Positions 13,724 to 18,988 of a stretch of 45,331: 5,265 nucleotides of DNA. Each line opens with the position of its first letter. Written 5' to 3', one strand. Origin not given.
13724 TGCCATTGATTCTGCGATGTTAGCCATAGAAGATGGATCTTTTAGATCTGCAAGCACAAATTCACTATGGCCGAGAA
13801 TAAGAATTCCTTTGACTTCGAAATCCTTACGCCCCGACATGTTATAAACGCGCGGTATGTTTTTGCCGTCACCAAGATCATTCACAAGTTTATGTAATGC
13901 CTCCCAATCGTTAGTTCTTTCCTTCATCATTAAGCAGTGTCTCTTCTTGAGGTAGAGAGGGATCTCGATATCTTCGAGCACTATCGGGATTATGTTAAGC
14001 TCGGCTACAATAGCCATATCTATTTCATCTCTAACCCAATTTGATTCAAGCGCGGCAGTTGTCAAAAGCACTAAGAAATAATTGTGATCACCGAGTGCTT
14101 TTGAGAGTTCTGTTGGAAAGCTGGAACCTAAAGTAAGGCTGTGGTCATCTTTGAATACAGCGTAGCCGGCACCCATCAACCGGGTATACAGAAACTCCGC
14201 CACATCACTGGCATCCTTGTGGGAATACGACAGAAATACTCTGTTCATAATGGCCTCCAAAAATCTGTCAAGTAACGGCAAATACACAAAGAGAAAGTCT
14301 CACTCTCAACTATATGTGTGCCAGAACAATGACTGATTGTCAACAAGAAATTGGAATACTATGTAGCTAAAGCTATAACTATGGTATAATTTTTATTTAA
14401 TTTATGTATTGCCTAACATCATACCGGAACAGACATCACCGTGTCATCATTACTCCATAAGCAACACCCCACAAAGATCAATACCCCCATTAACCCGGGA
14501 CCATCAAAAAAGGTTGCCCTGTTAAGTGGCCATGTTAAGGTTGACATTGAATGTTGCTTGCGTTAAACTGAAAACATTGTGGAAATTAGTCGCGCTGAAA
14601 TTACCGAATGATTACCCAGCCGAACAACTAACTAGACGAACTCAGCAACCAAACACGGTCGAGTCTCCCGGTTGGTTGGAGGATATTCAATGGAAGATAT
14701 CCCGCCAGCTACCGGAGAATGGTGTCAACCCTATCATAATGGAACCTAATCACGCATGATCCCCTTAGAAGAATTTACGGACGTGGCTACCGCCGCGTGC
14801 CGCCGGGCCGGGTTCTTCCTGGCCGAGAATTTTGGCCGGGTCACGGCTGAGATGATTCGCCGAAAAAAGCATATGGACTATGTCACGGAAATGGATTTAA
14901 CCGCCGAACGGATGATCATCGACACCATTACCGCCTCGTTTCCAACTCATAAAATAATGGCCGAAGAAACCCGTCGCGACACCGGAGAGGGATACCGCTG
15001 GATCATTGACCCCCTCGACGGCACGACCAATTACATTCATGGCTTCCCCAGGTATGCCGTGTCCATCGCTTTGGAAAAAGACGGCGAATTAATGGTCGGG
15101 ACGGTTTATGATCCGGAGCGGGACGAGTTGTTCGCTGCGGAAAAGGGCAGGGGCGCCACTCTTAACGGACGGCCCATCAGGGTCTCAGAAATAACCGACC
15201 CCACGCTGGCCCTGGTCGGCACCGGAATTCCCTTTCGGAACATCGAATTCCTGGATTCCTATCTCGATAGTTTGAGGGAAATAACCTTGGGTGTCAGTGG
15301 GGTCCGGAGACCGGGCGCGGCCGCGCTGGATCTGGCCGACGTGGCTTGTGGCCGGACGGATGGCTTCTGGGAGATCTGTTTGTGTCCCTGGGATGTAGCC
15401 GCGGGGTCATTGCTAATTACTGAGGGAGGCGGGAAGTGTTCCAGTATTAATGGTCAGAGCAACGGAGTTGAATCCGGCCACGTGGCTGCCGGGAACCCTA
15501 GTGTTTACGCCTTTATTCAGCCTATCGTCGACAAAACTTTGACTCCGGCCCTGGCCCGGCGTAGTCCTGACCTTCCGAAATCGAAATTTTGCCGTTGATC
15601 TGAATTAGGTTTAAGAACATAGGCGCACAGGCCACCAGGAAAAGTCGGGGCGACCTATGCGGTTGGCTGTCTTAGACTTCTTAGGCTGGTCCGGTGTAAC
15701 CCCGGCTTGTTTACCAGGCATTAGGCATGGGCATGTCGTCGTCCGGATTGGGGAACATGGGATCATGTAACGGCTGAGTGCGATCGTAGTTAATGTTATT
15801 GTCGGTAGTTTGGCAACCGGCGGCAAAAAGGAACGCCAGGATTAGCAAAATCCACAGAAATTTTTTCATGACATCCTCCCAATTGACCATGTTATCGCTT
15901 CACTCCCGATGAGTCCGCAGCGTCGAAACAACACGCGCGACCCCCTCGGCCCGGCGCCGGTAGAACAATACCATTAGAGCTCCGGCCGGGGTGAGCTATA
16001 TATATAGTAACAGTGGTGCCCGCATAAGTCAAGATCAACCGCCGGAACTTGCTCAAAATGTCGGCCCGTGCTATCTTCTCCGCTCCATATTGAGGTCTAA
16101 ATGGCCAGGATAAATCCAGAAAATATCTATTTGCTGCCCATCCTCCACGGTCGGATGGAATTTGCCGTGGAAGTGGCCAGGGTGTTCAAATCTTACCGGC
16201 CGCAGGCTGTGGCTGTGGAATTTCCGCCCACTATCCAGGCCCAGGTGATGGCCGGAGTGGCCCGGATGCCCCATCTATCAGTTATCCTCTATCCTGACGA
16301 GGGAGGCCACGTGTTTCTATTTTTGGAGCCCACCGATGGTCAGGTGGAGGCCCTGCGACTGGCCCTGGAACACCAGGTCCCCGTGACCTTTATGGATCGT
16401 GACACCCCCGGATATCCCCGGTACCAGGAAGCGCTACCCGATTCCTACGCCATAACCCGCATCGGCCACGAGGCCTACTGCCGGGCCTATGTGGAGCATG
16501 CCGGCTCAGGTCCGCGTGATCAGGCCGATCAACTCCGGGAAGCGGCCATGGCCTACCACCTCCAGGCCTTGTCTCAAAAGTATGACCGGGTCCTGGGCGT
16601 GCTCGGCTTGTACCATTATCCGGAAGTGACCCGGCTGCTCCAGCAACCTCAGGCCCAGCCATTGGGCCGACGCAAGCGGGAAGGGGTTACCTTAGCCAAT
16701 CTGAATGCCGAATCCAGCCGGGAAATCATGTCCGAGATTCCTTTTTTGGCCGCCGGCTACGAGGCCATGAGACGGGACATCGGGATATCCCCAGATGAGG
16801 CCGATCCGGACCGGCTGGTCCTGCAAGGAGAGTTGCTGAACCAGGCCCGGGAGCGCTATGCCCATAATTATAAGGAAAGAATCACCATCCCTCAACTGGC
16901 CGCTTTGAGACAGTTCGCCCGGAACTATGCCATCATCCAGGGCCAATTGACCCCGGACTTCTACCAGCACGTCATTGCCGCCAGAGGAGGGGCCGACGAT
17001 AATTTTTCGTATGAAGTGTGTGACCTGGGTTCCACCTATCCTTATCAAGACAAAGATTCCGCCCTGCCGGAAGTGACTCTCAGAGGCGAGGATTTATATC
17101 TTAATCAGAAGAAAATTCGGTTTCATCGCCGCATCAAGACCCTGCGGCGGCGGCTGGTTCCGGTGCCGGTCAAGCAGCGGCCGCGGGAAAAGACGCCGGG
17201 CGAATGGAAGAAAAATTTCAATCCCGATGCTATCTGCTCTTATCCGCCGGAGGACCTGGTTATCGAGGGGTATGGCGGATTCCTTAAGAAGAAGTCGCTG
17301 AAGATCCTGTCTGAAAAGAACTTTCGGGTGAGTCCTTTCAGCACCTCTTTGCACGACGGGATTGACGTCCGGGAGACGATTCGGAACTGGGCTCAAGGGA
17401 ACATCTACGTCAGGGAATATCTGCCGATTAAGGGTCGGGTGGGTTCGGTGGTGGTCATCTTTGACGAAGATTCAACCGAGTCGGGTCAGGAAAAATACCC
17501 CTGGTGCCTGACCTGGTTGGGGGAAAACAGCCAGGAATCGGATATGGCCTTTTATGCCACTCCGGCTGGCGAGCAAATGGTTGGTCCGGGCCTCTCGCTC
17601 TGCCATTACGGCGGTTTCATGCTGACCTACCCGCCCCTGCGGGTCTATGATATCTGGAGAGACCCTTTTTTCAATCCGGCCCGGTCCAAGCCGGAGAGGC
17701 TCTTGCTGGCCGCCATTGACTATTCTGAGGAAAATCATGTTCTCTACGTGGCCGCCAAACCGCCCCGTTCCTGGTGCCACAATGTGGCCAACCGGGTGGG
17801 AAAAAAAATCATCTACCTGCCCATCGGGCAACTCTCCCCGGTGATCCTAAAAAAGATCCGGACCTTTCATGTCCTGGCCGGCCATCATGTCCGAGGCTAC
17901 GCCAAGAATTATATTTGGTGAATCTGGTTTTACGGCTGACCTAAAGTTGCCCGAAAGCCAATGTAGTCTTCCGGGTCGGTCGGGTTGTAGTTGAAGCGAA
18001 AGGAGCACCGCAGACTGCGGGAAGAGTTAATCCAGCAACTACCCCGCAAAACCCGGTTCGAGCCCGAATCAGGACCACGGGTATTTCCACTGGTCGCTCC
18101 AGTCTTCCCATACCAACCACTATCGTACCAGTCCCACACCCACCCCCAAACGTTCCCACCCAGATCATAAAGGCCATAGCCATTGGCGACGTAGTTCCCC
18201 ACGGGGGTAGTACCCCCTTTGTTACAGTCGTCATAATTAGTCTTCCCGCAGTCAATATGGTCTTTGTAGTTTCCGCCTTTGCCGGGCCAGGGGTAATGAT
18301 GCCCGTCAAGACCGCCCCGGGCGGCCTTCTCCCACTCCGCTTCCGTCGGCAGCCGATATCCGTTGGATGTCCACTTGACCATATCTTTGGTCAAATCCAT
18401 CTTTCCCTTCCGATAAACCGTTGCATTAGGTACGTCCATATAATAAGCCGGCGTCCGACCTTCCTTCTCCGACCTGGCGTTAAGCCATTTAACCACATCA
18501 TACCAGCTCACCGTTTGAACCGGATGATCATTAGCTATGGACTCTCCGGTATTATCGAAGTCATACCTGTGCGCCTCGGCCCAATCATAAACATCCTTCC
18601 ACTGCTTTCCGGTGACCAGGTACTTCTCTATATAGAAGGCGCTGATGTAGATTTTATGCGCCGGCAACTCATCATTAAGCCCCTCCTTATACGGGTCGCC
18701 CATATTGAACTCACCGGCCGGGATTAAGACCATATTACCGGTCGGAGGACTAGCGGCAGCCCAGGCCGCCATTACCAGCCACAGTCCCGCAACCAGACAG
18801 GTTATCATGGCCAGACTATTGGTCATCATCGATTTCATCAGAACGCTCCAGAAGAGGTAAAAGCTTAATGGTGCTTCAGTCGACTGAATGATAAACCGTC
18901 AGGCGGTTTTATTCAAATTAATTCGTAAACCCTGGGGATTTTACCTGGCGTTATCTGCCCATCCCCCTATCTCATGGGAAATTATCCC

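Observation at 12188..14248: Two tandem, diverged TIR-domain proteins fused to an unassigned ~120-aa C-terminal module: candidate stand-alone NADase/defence module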

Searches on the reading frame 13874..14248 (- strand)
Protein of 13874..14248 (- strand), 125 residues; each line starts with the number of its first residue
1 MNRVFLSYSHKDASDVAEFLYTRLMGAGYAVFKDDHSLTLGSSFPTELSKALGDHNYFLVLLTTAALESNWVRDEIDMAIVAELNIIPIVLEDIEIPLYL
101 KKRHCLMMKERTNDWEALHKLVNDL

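Call 89: search_solved_structures(query=window:13874-14248:-, max_evalue=0.001, show_alignments=5)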
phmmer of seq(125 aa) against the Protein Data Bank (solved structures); distinct sequences matched with E-value up to 0.001: 17.
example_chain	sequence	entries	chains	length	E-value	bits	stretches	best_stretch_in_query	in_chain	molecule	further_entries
3h16_A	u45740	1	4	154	1.1e-07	35.2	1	3-80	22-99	TIR protein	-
7uxr_A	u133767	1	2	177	2.4e-07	34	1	5-91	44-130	TIR domain protein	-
7uwg_A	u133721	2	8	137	8e-06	29.1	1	4-91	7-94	Molecular chaperone Tir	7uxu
8g83_A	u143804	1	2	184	1.8e-05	28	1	4-91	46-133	NAD(+) hydrolase AbTIR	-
9tzw_A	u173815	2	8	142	4.7e-05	26.6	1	4-90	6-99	NAD(+) hydrolase SARM1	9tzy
6o0u_A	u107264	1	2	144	4.8e-05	26.6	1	4-90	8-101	Sterile alpha and TIR motif-containing protein 1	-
9mw1_B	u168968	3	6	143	4.8e-05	26.6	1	4-90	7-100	NAD(+) hydrolase SARM1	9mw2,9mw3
10rb_A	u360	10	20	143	4.8e-05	26.6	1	4-90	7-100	NAD(+) hydrolase SARM1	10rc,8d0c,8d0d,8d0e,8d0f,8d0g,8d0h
10ra_A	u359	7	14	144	4.9e-05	26.6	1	4-90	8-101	Sterile alpha and TIR motif-containing protein 1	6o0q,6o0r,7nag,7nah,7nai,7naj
9hq0_A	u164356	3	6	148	5.4e-05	26.5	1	4-90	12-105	NAD(+) hydrolase SARM1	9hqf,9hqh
9mud_K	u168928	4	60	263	9.1e-05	25.7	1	2-92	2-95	Cat1 (CRISPR associated TIR 1) pentagonal filament | Cat1 (CRISPR associated TIR 1) pentagonal filament assembly | Cat1 (CRISPR-associated TIR 1)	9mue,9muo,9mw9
7jlv_A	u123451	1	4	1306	0.00022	24.5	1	4-80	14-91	Disease resistance protein Roq1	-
7jlu_A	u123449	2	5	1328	0.00022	24.5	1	4-80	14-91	Disease resistance protein Roq1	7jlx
3jrn_A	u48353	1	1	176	0.00026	24.3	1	4-78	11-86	AT1G72930 protein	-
6o0v_A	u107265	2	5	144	0.0004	23.7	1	4-90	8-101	Sterile alpha and TIR motif-containing protein 1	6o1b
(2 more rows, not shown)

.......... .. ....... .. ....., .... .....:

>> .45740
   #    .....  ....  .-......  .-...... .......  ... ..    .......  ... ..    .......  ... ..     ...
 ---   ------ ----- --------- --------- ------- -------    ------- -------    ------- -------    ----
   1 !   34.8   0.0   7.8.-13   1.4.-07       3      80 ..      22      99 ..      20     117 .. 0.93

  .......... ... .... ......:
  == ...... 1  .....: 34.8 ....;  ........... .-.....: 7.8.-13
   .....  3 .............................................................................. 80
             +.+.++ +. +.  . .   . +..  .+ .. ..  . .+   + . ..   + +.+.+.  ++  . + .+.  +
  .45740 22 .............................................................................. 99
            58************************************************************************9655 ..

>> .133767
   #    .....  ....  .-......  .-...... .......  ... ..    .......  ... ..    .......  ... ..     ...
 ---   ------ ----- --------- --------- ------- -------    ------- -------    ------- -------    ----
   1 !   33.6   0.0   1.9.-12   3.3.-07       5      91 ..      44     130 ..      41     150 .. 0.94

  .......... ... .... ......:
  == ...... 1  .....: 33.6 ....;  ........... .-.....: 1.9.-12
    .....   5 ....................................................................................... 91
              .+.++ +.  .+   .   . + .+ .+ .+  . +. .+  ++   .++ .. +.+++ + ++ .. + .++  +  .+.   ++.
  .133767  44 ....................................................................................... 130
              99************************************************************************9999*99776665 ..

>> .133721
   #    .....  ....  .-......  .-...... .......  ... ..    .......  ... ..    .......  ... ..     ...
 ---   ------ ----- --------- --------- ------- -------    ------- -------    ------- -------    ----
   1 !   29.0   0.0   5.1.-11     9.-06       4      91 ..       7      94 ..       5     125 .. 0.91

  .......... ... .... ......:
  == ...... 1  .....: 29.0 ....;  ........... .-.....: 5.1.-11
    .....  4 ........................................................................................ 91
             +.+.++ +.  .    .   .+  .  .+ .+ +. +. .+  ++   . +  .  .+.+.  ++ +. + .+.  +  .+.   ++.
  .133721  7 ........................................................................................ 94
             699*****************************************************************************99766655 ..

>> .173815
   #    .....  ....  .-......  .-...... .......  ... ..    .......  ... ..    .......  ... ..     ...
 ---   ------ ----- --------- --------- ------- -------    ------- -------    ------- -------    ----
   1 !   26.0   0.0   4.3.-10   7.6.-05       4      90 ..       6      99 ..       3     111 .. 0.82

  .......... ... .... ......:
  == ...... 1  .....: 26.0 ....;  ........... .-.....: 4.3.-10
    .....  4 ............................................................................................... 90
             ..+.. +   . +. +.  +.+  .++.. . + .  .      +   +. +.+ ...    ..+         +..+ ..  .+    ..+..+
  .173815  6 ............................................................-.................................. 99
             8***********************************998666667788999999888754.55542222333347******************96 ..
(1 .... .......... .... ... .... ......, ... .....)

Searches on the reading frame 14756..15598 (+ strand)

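Call 3: search_protein_families(library=pfam, proteins=[window:14756-15598:+], max_evalue=0.1)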
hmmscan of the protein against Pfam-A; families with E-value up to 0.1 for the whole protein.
window:14756-15598:+ (280 aa): 1 family
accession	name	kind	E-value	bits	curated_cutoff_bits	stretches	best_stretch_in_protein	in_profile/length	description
PF00459.30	Inositol_P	-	4.1e-59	200.7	27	1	4-249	2-256/271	Inositol monophosphatase family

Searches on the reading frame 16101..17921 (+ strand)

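Call 3: search_protein_families(library=pfam, proteins=[window:16101-17921:+], max_evalue=0.1)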
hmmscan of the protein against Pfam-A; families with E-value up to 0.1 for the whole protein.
window:16101-17921:+ (606 aa): 1 family
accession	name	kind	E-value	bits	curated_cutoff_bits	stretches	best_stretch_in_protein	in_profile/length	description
PF18934.5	DUF5682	-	0.00011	21.1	26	1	134-185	163-214/727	Family of unknown function (DUF5682)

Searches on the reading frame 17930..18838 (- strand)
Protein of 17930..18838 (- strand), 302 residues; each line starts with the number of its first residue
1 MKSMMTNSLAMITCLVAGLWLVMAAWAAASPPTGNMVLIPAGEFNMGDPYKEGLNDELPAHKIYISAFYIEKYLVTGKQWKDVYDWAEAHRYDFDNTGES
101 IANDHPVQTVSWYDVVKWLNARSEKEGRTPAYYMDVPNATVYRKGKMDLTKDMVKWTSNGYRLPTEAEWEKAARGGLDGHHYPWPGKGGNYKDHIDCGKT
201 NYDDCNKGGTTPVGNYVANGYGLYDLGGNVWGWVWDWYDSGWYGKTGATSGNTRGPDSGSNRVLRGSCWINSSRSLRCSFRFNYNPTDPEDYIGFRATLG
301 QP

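Call 19: search_protein_families(library=pfam, proteins=[window:17930-18838:-], max_evalue=0.001)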
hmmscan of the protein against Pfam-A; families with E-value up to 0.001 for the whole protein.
window:17930-18838:- (302 aa): 1 family
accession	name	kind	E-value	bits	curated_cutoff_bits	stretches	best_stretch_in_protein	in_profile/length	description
PF03781.23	FGE-sulfatase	-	3.7e-55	187.8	23.3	1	34-296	3-252/255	Sulfatase-modifying factor enzyme 1-like domain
